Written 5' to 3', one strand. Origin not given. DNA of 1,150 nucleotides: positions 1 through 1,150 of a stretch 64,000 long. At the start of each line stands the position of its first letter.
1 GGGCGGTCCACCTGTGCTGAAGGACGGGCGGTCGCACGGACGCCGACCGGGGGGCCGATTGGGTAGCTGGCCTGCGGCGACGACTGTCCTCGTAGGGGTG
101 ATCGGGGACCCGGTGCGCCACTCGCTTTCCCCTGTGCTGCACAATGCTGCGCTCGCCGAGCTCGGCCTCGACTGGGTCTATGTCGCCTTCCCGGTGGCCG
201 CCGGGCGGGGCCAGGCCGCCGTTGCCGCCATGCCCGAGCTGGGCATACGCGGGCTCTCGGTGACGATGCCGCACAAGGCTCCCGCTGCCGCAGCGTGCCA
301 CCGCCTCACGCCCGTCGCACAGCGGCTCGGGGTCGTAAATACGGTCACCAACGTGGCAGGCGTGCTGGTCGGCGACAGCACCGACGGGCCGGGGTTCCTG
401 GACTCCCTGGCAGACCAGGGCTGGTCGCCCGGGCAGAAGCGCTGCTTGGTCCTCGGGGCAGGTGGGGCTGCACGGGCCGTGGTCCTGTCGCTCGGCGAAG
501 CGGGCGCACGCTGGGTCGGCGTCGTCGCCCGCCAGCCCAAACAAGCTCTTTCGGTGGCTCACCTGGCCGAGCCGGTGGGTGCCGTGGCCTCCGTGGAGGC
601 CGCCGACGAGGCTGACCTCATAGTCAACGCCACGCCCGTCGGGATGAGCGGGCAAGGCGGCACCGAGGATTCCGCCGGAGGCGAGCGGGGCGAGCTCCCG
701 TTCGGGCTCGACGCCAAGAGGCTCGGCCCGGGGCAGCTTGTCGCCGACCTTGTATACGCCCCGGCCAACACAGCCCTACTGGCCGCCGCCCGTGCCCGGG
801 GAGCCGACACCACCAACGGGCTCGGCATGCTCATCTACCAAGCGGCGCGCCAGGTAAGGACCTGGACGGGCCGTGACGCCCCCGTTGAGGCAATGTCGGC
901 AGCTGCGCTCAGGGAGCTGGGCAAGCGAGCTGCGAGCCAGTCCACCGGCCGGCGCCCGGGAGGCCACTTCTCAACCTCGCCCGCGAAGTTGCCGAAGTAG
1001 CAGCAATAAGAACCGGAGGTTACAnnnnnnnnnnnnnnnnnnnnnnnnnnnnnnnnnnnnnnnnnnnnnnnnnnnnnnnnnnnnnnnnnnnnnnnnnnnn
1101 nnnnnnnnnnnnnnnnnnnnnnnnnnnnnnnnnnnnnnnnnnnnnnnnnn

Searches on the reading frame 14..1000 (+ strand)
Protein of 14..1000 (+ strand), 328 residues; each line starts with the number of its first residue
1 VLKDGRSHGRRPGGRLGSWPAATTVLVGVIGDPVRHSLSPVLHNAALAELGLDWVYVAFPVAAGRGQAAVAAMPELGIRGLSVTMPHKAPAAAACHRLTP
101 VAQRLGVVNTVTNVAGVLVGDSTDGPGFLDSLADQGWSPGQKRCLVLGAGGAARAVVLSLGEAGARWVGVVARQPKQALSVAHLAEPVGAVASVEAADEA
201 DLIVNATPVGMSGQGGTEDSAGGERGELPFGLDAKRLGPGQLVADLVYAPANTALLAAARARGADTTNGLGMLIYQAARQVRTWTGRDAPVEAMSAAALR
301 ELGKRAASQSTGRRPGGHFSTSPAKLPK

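Call 14: search_protein_families(library=pfam, proteins=[window:14-1000:+], max_evalue=0.00001)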
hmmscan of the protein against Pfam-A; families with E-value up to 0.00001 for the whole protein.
window:14-1000:+ (328 aa): 2 families
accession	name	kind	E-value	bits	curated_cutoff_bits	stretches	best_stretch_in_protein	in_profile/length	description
PF08501.16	Shikimate_dh_N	-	1.7e-24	86.3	27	1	29-111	1-83/83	Shikimate dehydrogenase substrate binding domain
PF18317.6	SDH_C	-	6.8e-14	51.7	25.8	1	269-299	1-31/31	Shikimate 5'-dehydrogenase C-terminal domain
